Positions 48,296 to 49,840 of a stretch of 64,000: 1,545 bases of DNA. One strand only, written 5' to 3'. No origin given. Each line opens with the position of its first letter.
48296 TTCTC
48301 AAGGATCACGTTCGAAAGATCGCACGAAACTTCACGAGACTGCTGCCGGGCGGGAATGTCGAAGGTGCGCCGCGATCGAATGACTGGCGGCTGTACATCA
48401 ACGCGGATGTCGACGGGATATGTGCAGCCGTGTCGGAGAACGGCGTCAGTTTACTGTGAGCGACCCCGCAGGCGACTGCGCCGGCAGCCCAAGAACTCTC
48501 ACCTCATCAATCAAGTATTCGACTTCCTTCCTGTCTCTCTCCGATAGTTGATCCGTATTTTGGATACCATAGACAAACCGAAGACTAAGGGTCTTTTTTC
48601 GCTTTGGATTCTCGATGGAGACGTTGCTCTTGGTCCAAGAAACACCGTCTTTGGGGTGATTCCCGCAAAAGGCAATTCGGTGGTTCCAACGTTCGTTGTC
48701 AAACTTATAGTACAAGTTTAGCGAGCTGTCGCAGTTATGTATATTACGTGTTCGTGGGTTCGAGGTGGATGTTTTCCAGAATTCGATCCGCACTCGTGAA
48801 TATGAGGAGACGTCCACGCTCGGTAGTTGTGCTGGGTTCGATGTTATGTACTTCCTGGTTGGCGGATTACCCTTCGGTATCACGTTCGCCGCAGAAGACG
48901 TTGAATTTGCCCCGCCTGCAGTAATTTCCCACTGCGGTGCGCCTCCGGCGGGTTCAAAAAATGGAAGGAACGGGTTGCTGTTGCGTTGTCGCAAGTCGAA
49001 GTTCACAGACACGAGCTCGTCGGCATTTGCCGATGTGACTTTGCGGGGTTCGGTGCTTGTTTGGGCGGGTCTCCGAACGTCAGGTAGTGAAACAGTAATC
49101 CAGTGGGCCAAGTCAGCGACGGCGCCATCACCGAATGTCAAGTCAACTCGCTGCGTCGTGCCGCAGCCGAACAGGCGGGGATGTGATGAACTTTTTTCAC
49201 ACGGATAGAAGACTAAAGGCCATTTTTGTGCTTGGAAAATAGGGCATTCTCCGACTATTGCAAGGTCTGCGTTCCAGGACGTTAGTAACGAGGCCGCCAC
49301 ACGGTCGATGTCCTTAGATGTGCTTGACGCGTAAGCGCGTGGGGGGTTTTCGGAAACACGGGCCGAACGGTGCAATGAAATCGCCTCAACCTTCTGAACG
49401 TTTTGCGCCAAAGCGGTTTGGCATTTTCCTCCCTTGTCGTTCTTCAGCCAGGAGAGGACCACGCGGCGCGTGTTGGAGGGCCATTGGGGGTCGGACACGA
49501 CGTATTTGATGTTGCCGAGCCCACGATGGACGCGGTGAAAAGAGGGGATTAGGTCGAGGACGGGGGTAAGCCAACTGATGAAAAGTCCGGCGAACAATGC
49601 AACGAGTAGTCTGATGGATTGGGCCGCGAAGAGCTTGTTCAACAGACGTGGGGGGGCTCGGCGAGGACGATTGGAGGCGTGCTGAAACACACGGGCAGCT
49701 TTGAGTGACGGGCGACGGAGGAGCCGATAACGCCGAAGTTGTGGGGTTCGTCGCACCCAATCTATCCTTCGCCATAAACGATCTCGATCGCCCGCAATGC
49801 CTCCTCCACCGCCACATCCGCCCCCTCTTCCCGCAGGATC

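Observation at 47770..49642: AbiEi/COG5340-like gene translationally coupled to the SMC-like ATPase, abutting a low-GC membrane-anchored orphan: possible three- or four-gene defence-like operon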

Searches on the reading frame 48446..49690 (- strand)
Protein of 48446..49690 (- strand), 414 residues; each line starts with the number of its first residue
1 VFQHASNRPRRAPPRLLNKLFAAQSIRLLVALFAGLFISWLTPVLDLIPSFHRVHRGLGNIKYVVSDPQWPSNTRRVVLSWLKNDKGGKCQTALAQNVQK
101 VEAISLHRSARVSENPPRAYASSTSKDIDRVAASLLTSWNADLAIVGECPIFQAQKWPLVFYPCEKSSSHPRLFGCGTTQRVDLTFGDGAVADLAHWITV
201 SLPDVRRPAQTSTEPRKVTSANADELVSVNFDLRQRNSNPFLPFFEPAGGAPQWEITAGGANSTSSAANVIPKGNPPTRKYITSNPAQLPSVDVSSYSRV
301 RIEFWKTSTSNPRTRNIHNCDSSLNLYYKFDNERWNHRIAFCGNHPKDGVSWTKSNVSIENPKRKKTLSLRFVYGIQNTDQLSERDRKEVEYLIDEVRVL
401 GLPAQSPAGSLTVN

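Call 9: search_protein_families(library=pfam, proteins=[window:48446-49690:-], max_evalue=0.1)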
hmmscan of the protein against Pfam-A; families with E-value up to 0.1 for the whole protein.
window:48446-49690:- (414 aa): 0 families

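Call 10: search_protein_families(library=padloc, proteins=[window:48446-49690:-], max_evalue=0.1)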
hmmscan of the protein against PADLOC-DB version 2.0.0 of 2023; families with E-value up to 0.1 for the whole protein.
window:48446-49690:- (414 aa): 0 families

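Call 11: search_protein_families(library=ncbifam, proteins=[window:48446-49690:-], max_evalue=0.1)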
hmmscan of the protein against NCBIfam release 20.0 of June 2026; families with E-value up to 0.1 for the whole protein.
window:48446-49690:- (414 aa): 0 families

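Call 23: find_homologous_proteins(query=window:48446-49690:-, max_evalue=0.001)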
Query window:48446-49690:- (414 aa): 1 proteins with E <= 0.001 among 8000 candidates.
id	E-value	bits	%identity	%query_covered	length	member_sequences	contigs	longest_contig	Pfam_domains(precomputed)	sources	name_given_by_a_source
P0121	2.2e-49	186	37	66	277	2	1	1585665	-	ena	-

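Call 25: find_encoding_contigs(protein=P0121, flank=10000, max_places=4)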
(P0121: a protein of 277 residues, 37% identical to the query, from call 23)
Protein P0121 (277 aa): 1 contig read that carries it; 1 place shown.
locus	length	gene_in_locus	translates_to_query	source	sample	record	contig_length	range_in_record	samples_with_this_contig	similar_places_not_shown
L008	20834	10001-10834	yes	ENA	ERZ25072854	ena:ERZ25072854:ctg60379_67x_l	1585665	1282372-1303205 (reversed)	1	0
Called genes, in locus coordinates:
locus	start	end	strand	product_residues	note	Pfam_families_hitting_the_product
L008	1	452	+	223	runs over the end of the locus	PF00528:BPD_transp_1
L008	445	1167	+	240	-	PF02463:SMC_N (faint), PF00005:ABC_tran, PF13304:AAA_21 (weak)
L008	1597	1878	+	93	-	-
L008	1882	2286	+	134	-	PF01548:DEDD_Tnp_IS110 (weak)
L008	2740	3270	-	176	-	PF05991:NYN_YacP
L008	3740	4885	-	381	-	PF13356:Arm-DNA-bind_3, PF14659:Phage_int_SAM_3 (weak), PF22022:Phage_int_M, PF00589:Phage_integrase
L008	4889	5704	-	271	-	PF00589:Phage_integrase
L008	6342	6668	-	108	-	-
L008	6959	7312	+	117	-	-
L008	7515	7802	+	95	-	PF00216:Bac_DNA_binding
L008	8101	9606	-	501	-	PF20042:DUF6444, PF25450:Rab11-FIP3 (weak), PF13005:zf-IS66 (weak), PF03050:DDE_Tnp_IS66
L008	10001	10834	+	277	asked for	-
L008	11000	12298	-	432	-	PF13356:Arm-DNA-bind_3, PF00589:Phage_integrase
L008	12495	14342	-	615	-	PF02538:Hydantoinase_B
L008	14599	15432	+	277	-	-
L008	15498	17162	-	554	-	PF13714:PEP_mutase, PF12804:NTP_transf_3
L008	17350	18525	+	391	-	PF13384:HTH_23, PF13518:HTH_28, PF13551:HTH_29, PF13565:HTH_32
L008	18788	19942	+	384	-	PF00155:Aminotran_1_2 (weak), PF01041:DegT_DnrJ_EryC1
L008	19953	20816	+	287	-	PF13460:NAD_binding_10 (faint), PF01370:Epimerase (weak)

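Call 33: search_protein_representatives(protein=window:48446-49690:-)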
Query: 414 residues. Proteins with E-value up to 0.001 (for the whole library): 83; up to 1e-10: 45; up to 1e-30: 3. The best 83 are listed.
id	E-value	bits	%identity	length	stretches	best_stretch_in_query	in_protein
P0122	8.0e-63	229.0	39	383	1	32-402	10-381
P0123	1.2e-54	202.0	46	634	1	188-401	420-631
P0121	7.1e-50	186.3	40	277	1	131-401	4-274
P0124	5.4e-23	97.8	41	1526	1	254-403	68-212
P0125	8.8e-21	90.5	38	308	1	252-399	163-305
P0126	2.8e-20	88.9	39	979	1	253-402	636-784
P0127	4.1e-20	88.3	40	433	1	254-399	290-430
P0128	4.9e-19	84.7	35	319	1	251-400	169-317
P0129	2.0e-18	82.8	37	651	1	260-401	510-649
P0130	5.8e-18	81.2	37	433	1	254-399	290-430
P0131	8.9e-18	80.6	34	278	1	263-412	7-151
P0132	1.1e-17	80.3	36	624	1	246-381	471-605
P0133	1.4e-17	79.9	40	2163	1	260-410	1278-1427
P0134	2.2e-17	79.3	39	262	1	253-399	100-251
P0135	6.5e-17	77.8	41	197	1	290-396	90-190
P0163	5.6e-11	58.2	31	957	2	30-149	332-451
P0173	6.7e-08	48.1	31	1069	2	25-148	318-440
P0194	1.2e-04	37.4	36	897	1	13-149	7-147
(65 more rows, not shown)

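Call 34: search_protein_families(library=pfam, proteins=[P0122, P0123, P0124, P0126, P0129, P0133, P0163, P0173, P0194, P0127], max_evalue=0.01)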
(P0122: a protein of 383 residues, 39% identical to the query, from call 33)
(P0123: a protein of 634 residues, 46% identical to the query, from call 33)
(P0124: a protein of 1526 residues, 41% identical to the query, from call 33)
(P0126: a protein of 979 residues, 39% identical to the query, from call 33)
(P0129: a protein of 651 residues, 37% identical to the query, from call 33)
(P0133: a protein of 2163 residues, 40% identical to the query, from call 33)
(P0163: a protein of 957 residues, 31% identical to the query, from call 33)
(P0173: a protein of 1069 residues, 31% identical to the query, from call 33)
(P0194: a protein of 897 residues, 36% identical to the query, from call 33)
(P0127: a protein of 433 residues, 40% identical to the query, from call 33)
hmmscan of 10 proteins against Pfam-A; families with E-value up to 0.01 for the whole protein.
P0122 (383 aa): 0 families

P0123 (634 aa): 17 families
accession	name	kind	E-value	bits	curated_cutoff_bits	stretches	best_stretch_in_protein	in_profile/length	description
PF00515.34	TPR_1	-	4.6e-57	188.1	27.8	6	211-244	1-34/34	Tetratricopeptide repeat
PF07719.23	TPR_2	-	2.2e-47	155.7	27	5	211-244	1-34/34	Tetratricopeptide repeat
PF13414.12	TPR_11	-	1.1e-43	147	26.8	6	185-225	2-42/42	TPR repeat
PF13181.12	TPR_8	-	3.8e-42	139.3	25.7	4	212-244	2-34/34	Tetratricopeptide repeat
PF13432.12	TPR_16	-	1.2e-24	86.8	32.7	5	217-278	3-64/65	Tetratricopeptide repeat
PF13371.12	TPR_9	-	2e-23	82.6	35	2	335-388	10-63/73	Tetratricopeptide repeat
PF13431.12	TPR_17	-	4.7e-22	76.8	24.4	1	200-231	2-33/34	Tetratricopeptide repeat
PF13424.12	TPR_12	-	1.6e-20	73.5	30.1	2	106-169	10-75/77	Tetratricopeptide repeat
PF13428.12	TPR_14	-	7.2e-16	57.6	23.5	1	211-250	1-40/44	Tetratricopeptide repeat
PF13174.12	TPR_6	-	2.6e-12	46.9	26.3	0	141-168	2-29/33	Tetratricopeptide repeat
PF14559.12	TPR_19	-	7.5e-09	36.2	25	1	109-172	1-58/68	Tetratricopeptide repeat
PF13176.12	TPR_7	-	2.4e-08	33.9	27.9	0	141-174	1-34/36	Tetratricopeptide repeat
PF13374.12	TPR_10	-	1.3e-06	28.6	27.5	0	213-240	4-31/42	Tetratricopeptide repeat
PF10516.15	SHNi-TPR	-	6.1e-06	26.1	21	0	369-384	16-31/38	SHNi-TPR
PF23914.1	TPR_CcmH_CycH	-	3e-05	24.4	42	0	135-177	46-88/158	Cytochrome c-type biogenesis protein H TPR domain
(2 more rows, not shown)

P0124 (1526 aa): 1 family
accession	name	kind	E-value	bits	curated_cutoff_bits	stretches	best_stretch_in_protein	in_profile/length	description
PF18998.6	Flg_new_2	-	5e-15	55.7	23.6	1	408-482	3-71/73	Divergent InlB B-repeat domain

P0126 (979 aa): 4 families
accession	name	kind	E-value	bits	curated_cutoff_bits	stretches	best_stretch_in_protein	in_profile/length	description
PF24893.1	DUF7743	-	2.8e-20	72.6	27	2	63-148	18-92/120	Domain of unknown function (DUF7743)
PF03793.24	PASTA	-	9.5e-12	45.1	23.2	1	791-853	1-62/64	PASTA domain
PF23033.1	DUF7034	-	1.2e-11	45.2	27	1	308-434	1-112/119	Domain of unknown function (DUF7034)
PF23034.1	DUF7035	-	1.7e-09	38.3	27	0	303-343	1-41/137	Domain of unknown function (DUF7035)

P0129 (651 aa): 1 family
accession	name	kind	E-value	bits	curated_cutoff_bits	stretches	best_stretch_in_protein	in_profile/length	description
PF05345.18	He_PIG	-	6.6e-05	23.7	24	1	389-452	32-95/96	Putative Ig domain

P0133 (2163 aa): 11 families
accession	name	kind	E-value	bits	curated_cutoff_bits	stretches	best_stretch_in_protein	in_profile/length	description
PF11617.13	Cu-binding_MopE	-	1.6e-58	195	27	10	1005-1034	1-30/30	Putative metal-binding motif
PF01436.27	NHL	-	1.3e-46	154.7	20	5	1982-2009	1-28/28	NHL repeat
PF17170.10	DUF5128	-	7.8e-15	55.3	22.9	2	1947-2016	54-125/321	6-bladed beta-propeller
PF25021.1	TEN_NHL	-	5.6e-12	45.7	27.1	0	1933-1970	139-174/357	Teneurin NHL domain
PF06739.17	SBBP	-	3.4e-11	43.3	20.5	1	1889-1905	13-29/38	Beta-propeller repeat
PF08450.18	SGL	-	4.7e-07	30.1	26.3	0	1854-1925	147-220/246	SMP-30/Gluconolactonase/LRE-like region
PF13449.12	Phytase-like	-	1.8e-05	25.3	27.6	0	1988-2019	73-104/284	Esterase-like activity of phytase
PF07603.17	Lcl_C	-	8.4e-05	23.3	34.9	1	831-882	7-53/117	Lcl C-terminal domain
PF13948.11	DUF4215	-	0.0005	20.8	27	1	1424-1451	20-46/47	Domain of unknown function (DUF4215)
PF19755.4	DUF6242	-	0.0011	19.3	29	1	346-432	124-217/217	Domain of unknown function (DUF6242)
PF22701.2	Mala_s_1-like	-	0.0053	17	27.5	0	1893-1951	92-145/195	Mal s 1 allergenic protein-like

P0163 (957 aa): 10 families
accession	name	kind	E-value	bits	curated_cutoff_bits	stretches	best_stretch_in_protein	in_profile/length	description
PF13374.12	TPR_10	-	6.4e-20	70.9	27.5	2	265-300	1-36/42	Tetratricopeptide repeat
PF13424.12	TPR_12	-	1.9e-12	47.7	30.1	1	665-735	5-77/77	Tetratricopeptide repeat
PF17363.7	DUF5388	-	7.8e-07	29.8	26.1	0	614-648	18-52/64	Family of unknown function (DUF5388)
PF07996.16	T4SS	-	1.3e-05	26.2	24.7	0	593-676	54-134/197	Type IV secretion system proteins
PF13181.12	TPR_8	-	9.6e-05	22.7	25.7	0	853-875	3-25/34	Tetratricopeptide repeat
PF25045.1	vWA_Ro60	-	0.0002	21.7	27.7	0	675-737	57-121/165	Ro60 vWA domain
PF07719.23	TPR_2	-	0.0012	19.2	27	0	848-873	5-30/34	Tetratricopeptide repeat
PF13428.12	TPR_14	-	0.0014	19.6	23.5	0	615-647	3-35/44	Tetratricopeptide repeat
PF09986.15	DUF2225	-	0.0036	17.5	21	0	238-302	89-154/214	Uncharacterized protein conserved in bacteria (DUF2225)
PF14938.12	SNAP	-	0.004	17.1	25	0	677-758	88-163/282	Soluble NSF attachment protein, SNAP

P0173 (1069 aa): 11 families
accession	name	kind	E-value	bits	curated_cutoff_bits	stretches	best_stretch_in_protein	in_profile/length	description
PF13374.12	TPR_10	-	2.3e-29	100.9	27.5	1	769-804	1-36/42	Tetratricopeptide repeat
PF13424.12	TPR_12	-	2.4e-29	101.8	30.1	1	873-943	5-77/77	Tetratricopeptide repeat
PF14938.12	SNAP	-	4.7e-09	36.5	25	0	745-849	89-180/282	Soluble NSF attachment protein, SNAP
PF07136.16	DUF1385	-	6.9e-08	32.5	22.1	0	799-851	176-225/227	Protein of unknown function (DUF1385)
PF13181.12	TPR_8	-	5.9e-07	29.6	25.7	0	770-800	1-31/34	Tetratricopeptide repeat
PF18295.7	Pdase_M17_N2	-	2.4e-05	25.1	27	0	475-517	46-88/122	M17 aminopeptidase N-terminal domain 2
PF18571.6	VWA_3_C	-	7.6e-05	23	25.8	0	928-941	25-38/47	von Willebrand factor type A C-terminal domain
PF25045.1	vWA_Ro60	-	0.00021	21.7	27.7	0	884-946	58-122/165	Ro60 vWA domain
PF05597.16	Phasin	-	0.00068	20.1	28.8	0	214-249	64-99/126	Poly(hydroxyalcanoate) granule associated protein (phasin)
PF21751.2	DACNV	-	0.0023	18.5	27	0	932-957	69-94/98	Probable sensor domain DACNV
PF09357.15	RteC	-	0.0073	16.4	25.3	0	616-665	129-181/219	RteC protein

P0194 (897 aa): 0 families

P0127 (433 aa): 0 families

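Call 54: predict_structure(alignment_id=A2)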
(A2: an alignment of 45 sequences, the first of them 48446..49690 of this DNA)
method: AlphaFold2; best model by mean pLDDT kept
length: 414 residues; sequences in the alignment: 45
mean_pLDDT: 73.5   pTM: 0.53
mean pLDDT of the five models: 73.5, 73.1, 72.8, 72.4, 72.1
residues with pLDDT >= 90: 165; 70-90: 56; 50-70: 111; < 50: 82
segments of 3 or more residues with pLDDT < 50: 1-5, 7-14, 48-60, 62-74, 101-117, 165-177, 203-214
pLDDT, mean of each block of 10 residues (from residue 1): 45 54 83 91 59 37 43 55 61 59 41 44 67 68 70 60 51 47 63 61 39 51 91 76 89 93 93 98 96 96 98 90 98 97 94 97 95 98 97 97 77 57
secondary structure, 60 per line:
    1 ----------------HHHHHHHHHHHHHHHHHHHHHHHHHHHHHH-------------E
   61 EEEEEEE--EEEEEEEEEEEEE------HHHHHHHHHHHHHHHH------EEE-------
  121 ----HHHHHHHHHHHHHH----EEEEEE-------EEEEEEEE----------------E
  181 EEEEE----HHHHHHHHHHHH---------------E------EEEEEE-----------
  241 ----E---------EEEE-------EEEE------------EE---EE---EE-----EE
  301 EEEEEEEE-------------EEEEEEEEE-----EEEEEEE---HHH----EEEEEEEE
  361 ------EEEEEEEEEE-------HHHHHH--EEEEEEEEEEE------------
elements in order: H17-46 E60-67 E70-82 H89-104 E111-113 H125-138 E143-148 E156-163 E180-185 H190-201 E224-229 E255-258 E266-269 E299-308 E322-330 E336-342 E353-360 E367-376 H384-389 E392-402

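Call 56: fold_search(model_id=the predicted structure, library=pdb)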
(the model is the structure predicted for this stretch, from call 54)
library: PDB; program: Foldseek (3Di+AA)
matches with E <= 10: 1817; with E <= 0.001: 146
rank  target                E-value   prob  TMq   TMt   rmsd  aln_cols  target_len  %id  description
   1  6njz_A                9.4e-08  1.00  0.29  0.60   5.4       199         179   16  EphA2 LBD in complex with YSA-GSGSK-bio peptide (released 2019-05-01)
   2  6nk2_B                1.5e-07  1.00  0.29  0.59   5.7       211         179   15  EphA2 LBD in complex with bA-WLA-YRPK bio peptide (released 2019-05-01)
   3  6njz_B                1.5e-07  1.00  0.29  0.61   5.4       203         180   16  EphA2 LBD in complex with YSA-GSGSK-bio peptide (released 2019-05-01)
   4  3nru_J                4.3e-07  1.00  0.28  0.63   5.5       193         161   15  Ligand binding domain of EPHA7 (released 2010-12-08)
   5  3nru_G                5.1e-07  1.00  0.27  0.63   5.7       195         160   15  Ligand binding domain of EPHA7 (released 2010-12-08)
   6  3c8x                  5.1e-07  1.00  0.25  0.58   6.8       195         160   15  Crystal structure of the ligand binding domain of human Ephrin A2 (Epha2) receptor protein kinase (released 2008-03-25)
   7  3mbw_A                5.4e-07  1.00  0.29  0.40   5.2       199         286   14  Crystal structure of the human ephrin A2 LBD and CRD domains in complex with ephrin A1 (released 2010-06-09)
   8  3ckh_A                6.0e-07  1.00  0.28  0.61   5.9       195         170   15  Crystal structure of Eph A4 receptor (released 2008-09-23)
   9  3skj_E                7.8e-07  1.00  0.28  0.59   6.0       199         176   14  Structural And Functional Characterization of an Agonistic Anti-Human EphA2 Monoclonal Antibody (released 2011-08-31)
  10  6nk1_B                7.8e-07  1.00  0.28  0.60   5.6       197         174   15  EphA2 LBD in complex with bA-WLA-YRPKbio peptide (released 2019-05-01)
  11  4w4z_A                9.2e-07  1.00  0.28  0.59   6.6       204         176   16  Structure of the EphA4 LBD in complex with peptide (released 2014-10-08)
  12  6nkp_B                1.0e-06  1.00  0.29  0.61   5.5       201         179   14  EphA2 LBD in complex with bA-WLA-YSKbio peptide (released 2019-05-01)
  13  6nk2_A                1.1e-06  1.00  0.28  0.59   6.2       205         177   16  EphA2 LBD in complex with bA-WLA-YRPK bio peptide (released 2019-05-01)
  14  3nru_L                1.1e-06  1.00  0.26  0.62   5.7       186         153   16  Ligand binding domain of EPHA7 (released 2010-12-08)
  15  3nru_A                1.1e-06  1.00  0.22  0.51   6.0       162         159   16  Ligand binding domain of EPHA7 (released 2010-12-08)
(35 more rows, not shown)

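Call 61: find_related_loci(query=A3, collection=metagenome_contigs, flank=6000)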
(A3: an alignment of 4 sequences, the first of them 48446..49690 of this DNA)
Query A3 (414 aa) in metagenome_contigs; peptide patterns used: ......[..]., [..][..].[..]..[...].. (x = any residue, [..] = any of these).
54 stretches matched a pattern; 2 encode a relative of the query (tblastn E <= 1e-3); 2 distinct loci.
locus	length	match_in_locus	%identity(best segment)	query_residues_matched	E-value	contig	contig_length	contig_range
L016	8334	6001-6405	35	261-399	7e-25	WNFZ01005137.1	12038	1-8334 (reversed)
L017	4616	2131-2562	36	261-401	3e-22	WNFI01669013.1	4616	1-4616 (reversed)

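Call 69: find_encoding_contigs(protein=P0122, flank=8000, max_places=3)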
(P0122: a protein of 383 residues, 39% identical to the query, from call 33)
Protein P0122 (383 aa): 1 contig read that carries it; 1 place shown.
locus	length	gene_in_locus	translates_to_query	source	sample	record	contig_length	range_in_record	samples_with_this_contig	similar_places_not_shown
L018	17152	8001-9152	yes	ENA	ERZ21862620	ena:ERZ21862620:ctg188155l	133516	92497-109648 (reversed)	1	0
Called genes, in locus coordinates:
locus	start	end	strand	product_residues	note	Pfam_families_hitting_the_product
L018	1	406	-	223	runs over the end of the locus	PF05175:MTS, PF13489:Methyltransf_23, PF01209:Ubie_methyltran, PF13847:Methyltransf_31, PF08241:Methyltransf_11, PF08242:Methyltransf_12, PF13649:Methyltransf_25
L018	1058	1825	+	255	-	PF00392:GntR, PF07702:UTRA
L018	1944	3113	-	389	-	PF13173:AAA_14, PF13635:DUF4143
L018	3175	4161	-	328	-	-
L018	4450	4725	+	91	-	PF04014:MazE_antitoxin, PF15937:PrlF_antitoxin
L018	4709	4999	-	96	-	PF01381:HTH_3 (weak)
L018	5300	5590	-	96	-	-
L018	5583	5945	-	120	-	PF05973:Gp49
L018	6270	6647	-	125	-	PF01381:HTH_3 (weak)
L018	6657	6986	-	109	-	PF06296:RelE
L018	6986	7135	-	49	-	-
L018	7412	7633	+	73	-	-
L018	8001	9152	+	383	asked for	-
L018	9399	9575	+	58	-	-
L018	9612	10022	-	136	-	PF01850:PIN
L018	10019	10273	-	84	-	PF02604:PhdYeFM_antitox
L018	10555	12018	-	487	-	PF01979:Amidohydro_1, PF07969:Amidohydro_3 (weak)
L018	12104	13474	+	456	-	PF00330:Aconitase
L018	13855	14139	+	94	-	PF27512:LeuD (weak)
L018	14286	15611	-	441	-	PF02515:CoA_transf_3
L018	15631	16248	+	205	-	PF02627:CMD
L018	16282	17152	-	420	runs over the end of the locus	PF06808:DctM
